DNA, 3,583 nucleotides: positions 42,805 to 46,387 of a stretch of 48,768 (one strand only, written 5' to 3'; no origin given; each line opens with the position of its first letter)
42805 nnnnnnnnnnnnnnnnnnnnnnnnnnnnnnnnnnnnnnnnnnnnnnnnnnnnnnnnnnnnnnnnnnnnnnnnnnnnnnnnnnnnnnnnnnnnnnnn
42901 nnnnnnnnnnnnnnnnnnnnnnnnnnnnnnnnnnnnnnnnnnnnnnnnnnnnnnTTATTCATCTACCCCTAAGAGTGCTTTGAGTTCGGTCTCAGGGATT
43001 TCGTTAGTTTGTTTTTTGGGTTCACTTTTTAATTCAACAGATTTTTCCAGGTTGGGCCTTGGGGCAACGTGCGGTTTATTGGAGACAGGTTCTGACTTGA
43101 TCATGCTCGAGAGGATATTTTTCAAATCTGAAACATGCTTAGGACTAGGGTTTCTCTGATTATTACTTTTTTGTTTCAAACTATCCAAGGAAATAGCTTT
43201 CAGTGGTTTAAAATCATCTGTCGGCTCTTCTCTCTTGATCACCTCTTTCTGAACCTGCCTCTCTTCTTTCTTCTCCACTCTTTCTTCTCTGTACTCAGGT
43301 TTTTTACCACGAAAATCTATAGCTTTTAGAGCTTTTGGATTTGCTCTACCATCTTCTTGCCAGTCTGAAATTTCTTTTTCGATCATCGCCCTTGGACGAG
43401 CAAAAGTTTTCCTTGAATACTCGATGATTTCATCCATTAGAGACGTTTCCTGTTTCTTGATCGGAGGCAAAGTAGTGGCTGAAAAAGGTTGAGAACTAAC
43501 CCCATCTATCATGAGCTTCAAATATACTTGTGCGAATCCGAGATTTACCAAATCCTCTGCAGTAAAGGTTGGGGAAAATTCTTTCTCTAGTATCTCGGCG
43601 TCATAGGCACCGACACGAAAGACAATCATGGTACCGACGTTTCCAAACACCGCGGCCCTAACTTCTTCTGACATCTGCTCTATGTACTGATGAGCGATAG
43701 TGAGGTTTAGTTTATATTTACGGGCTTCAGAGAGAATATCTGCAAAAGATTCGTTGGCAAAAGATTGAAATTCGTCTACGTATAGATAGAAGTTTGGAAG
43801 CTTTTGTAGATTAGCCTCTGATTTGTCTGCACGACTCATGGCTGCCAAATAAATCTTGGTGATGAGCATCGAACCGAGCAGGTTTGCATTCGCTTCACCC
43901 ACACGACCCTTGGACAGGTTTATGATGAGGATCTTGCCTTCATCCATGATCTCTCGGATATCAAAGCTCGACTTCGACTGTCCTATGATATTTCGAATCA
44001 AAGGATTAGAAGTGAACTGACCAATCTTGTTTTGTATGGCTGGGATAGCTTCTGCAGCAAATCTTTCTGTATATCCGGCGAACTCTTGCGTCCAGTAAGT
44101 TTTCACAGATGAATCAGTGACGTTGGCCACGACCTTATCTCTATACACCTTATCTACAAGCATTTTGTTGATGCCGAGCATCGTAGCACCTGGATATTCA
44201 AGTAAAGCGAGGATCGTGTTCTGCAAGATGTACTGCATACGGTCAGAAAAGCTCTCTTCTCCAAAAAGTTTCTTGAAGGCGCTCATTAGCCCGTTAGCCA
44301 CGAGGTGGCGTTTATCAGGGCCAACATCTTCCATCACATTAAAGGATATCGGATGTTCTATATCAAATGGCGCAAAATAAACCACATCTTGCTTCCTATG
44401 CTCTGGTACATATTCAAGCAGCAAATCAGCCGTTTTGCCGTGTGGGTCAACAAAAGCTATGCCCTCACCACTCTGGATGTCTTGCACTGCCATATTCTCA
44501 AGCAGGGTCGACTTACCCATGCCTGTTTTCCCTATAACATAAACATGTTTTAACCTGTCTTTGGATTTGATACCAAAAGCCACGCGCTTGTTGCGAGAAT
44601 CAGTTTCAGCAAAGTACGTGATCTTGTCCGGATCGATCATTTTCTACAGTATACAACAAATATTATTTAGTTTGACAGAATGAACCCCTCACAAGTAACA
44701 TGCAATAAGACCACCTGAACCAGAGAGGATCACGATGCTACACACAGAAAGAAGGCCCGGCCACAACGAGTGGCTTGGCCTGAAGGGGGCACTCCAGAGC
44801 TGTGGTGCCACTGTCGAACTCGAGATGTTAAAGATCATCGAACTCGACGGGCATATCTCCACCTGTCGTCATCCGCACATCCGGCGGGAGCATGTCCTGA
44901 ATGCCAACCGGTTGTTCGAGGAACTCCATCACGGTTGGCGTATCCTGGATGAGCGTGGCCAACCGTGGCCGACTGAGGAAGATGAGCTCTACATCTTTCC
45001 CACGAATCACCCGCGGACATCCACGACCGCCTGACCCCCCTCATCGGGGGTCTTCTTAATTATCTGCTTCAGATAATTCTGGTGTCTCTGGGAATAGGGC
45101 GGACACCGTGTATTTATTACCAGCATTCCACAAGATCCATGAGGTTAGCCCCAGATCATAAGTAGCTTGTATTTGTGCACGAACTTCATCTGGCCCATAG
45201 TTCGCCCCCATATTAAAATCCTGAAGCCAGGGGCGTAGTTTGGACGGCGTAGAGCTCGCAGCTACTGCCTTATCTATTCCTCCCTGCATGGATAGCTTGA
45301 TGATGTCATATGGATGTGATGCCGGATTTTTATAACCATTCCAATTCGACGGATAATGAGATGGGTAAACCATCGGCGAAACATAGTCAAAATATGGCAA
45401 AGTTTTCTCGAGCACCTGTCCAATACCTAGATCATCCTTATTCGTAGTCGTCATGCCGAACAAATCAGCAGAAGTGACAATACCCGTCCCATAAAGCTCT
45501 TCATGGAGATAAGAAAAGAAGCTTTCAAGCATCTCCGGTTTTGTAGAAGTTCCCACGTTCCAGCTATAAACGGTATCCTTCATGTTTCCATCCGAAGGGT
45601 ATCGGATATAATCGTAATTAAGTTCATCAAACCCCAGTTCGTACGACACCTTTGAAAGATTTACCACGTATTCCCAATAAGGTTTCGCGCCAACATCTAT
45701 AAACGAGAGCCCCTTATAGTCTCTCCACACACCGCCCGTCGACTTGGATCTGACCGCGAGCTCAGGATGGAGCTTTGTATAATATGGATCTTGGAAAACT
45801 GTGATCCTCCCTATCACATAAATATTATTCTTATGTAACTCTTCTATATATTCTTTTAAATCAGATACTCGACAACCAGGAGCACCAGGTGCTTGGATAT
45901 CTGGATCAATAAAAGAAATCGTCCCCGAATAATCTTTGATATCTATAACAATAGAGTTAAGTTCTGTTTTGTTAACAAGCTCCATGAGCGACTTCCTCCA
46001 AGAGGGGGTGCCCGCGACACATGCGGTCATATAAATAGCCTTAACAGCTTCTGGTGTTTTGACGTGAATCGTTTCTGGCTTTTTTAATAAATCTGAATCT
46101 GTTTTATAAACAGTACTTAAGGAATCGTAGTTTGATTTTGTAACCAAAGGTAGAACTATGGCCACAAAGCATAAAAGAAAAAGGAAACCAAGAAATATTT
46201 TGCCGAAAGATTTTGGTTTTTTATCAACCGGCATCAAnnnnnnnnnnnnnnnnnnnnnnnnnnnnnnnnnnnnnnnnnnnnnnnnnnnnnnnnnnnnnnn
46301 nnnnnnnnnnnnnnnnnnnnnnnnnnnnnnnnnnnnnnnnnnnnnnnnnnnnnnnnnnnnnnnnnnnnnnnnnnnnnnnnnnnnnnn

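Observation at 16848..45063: Three dispersed foreign cassettes share one architecture: a split system or repeated transfers from a high-GC donor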

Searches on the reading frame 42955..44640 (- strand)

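Call 30: search_protein_families(library=pfam, proteins=[window:42955-44640:-], max_evalue=0.01)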
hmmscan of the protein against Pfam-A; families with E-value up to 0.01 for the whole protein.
window:42955-44640:- (561 aa): 6 families
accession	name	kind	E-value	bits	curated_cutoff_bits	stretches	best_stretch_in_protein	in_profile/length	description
PF10412.15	TrwB_AAD_bind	-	4.5e-08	32.8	20.5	1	30-344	15-311/387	Type IV secretion-system coupling protein DNA-binding domain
PF02534.20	T4SS-DNA_transf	-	1.1e-07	31.6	20.1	1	29-326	43-347/468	Type IV secretory system Conjugative DNA transfer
PF12696.13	TraG-D_C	-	4.2e-05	23.9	22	1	284-344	2-67/126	TraM recognition site of TraD and TraG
PF01935.23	DUF87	-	0.00012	22.7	23.2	1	28-259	21-216/220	Helicase HerA, central domain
PF25199.1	nSTAND_NTPase5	-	0.00035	20.9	34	1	25-83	36-95/145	Novel STAND NTPase 5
PF13401.12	AAA_22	-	0.0014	19.4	27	0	32-72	7-48/130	AAA domain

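Call 42: search_protein_families(library=padloc, proteins=[window:42955-44640:-], max_evalue=0.01)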
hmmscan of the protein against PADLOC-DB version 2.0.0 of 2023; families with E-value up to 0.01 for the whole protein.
window:42955-44640:- (561 aa): 4 families
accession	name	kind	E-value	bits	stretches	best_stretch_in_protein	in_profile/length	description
PDLC04140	mad8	-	5.7e-15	53.6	1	31-353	28-264/314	mads_8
PDLC04103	HerA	-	1.9e-09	34.4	1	289-353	459-520/579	-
PDLC04105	HerA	-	0.0001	19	0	31-73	167-210/576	-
PDLC01055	HerA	-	0.00015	18.7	1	30-78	156-207/532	Type III coevolved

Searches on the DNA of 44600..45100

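Call 29: search_rna_families(source=window, start=44600, end=45100, threshold=evalue, max_evalue=5)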
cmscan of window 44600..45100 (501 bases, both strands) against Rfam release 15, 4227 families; matches with E-value up to 5: 1.
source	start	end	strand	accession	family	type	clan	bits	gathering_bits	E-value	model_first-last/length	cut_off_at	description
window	44925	44972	+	RF03691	mir-2765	Gene; miRNA;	-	16.5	58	1.6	22-62/83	no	mir-2765 microRNA precursor family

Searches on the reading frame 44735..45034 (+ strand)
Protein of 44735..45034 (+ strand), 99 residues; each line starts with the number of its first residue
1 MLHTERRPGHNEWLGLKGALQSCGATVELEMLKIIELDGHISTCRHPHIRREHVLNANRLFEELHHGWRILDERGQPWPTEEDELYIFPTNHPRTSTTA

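Call 7: search_protein_families(library=pfam, proteins=[window:44735-45034:+], max_evalue=1)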
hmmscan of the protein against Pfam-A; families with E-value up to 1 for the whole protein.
window:44735-45034:+ (99 aa): 1 family
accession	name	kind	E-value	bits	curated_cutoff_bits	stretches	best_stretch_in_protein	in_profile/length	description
PF21215.2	CSN3-like_C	-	0.17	12.3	27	1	28-39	9-20/28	COP9 signalosome complex subunit 3-like, C-terminal helix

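Call 8: search_protein_families(library=ncbifam, proteins=[window:44735-45034:+], max_evalue=1)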
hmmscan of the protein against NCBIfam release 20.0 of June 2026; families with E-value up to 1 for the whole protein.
window:44735-45034:+ (99 aa): 0 families

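Call 14: find_homologous_proteins(query=window:44735-45034:+)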
Query window:44735-45034:+ (99 aa): 1 proteins with E <= 0.001 among 2 candidates.
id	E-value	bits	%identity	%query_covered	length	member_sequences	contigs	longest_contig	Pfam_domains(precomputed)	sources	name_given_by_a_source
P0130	1.2e-63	229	100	100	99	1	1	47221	-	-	-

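Call 42: search_protein_families(library=padloc, proteins=[window:44735-45034:+], max_evalue=0.01)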
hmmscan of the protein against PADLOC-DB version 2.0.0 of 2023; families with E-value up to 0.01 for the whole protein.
window:44735-45034:+ (99 aa): 0 families

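Call 56: search_dna_similar(query=window:44735-45034:+, collection=phages, mode=protein, max_evalue=0.01)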
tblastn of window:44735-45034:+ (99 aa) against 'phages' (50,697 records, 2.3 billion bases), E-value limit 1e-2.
No match.

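Call 58: find_related_loci(query=window:44735-45034:+, collection=viral_contigs, flank=5000)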
Query window:44735-45034:+ (99 aa) in viral_contigs; peptide patterns used: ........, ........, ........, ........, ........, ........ (x = any residue, [..] = any of these).
6 stretches matched a pattern, but none encodes a relative of the query by tblastn (E <= 1e-3).

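Call 91: predict_structure(protein=window:44735-45034:+)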
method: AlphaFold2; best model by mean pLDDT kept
length: 99 residues; sequences in the alignment: 1
mean_pLDDT: 71.1   pTM: 0.65
mean pLDDT of the five models: 71.1, 68.5, 50.5, 40.7, 39.6
residues with pLDDT >= 90: 0; 70-90: 59; 50-70: 32; < 50: 8
segments of 3 or more residues with pLDDT < 50: 1-4
pLDDT, mean of each block of 10 residues (from residue 1): 59 85 79 54 63 84 81 71 73 59
secondary structure, 60 per line:
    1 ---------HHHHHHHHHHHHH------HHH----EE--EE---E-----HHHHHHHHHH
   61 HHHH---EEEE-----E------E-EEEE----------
elements in order: H10-22 H51-64 E68-71 E86-89

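Call 93: fold_search(model_id=the predicted structure, library=pdb)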
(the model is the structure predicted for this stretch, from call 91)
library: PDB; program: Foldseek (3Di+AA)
matches with E <= 10: 23; with E <= 0.001: 0
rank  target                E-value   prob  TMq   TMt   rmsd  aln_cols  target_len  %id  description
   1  2ymv                  4.4e-01  0.12  0.26  0.12   7.6        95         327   18  Structure of Reduced M Smegmatis 5246, a homologue of M.Tuberculosis Acg (released 2012-11-21)
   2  6rmw_G                4.7e-01  0.18  0.33  0.13   6.2       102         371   12  Structure of N-terminal truncated IMP bound Plasmodium falciparum IMP-nucleotidase (released 2020-07-15)
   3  6rme_G                1.1e+00  0.11  0.33  0.13   6.2       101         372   11  Structure of IMP bound Plasmodium falciparum IMP-nucleotidase mutant D172N (released 2020-07-08)
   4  6rmo_O                2.2e+00  0.06  0.29  0.11   6.8       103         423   11  Structure of Plasmodium falciparum IMP-nucleotidase (released 2020-07-15)
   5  1ise                  2.4e+00  0.06  0.32  0.20  12.3       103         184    4  Crystal structure of a mutant of ribosome recycling factor from Escherichia coli, Arg132Gly (released 2003-10-07)
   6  4bnd_B                2.5e+00  0.11  0.40  0.19   8.5       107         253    8  Structure of an atypical alpha-phosphoglucomutase similar to eukaryotic phosphomannomutases (released 2013-10-02)
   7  6rmo_H                2.9e+00  0.06  0.31  0.12   7.2        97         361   10  Structure of Plasmodium falciparum IMP-nucleotidase (released 2020-07-15)
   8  5uxc                  3.0e+00  0.06  0.29  0.12  12.4        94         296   16  Crystal structure of macrolide 2'-phosphotransferase MphH from Brachybacterium faecium in complex with GDP (released 2017-08-16)
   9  6rmw_E                3.2e+00  0.06  0.31  0.13   6.3       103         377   11  Structure of N-terminal truncated IMP bound Plasmodium falciparum IMP-nucleotidase (released 2020-07-15)
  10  9jfb                  3.2e+00  0.06  0.27  0.12   6.0        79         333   22  Crystal structure of L-threonine-O-3-phosphate decarboxylase CobC (released 2024-10-16)
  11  1is1                  3.2e+00  0.03  0.26  0.15  15.2       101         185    5  Crystal structure of ribosome recycling factor from Vibrio parahaemolyticus (released 2003-06-17)
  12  1vkw                  3.2e+00  0.02  0.21  0.12  11.3       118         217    8  Crystal structure of a putative nitroreductase (tm1586) from thermotoga maritima msb8 at 2.00 A resolution (released 2004-09-21)
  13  6rn1_B                3.7e+00  0.04  0.30  0.13   6.8       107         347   13  Structure of N-terminal truncated Plasmodium falciparum IMP-nucleotidase (released 2020-07-15)
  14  5gvx                  5.0e+00  0.05  0.31  0.12   6.8        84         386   17  Structural insight into dephosphorylation by Trehalose 6-phosphate Phosphatase (OtsB2) from Mycobacterium Tuberculosis (released 2017-09-27)
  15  6rmw_F                5.0e+00  0.04  0.32  0.13   6.3       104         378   12  Structure of N-terminal truncated IMP bound Plasmodium falciparum IMP-nucleotidase (released 2020-07-15)
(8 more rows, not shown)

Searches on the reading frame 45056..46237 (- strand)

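Call 30: search_protein_families(library=pfam, proteins=[window:45056-46237:-], max_evalue=0.01)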
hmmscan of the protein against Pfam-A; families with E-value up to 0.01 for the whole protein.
window:45056-46237:- (393 aa): 2 families
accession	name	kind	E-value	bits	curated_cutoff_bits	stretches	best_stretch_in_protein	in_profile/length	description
PF13200.12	DUF4015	-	6.4e-93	311.7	27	1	67-376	1-313/313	Putative glycosyl hydrolase domain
PF14871.12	GHL6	-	1.6e-05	25.6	35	1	82-166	3-85/132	Hypothetical glycosyl hydrolase 6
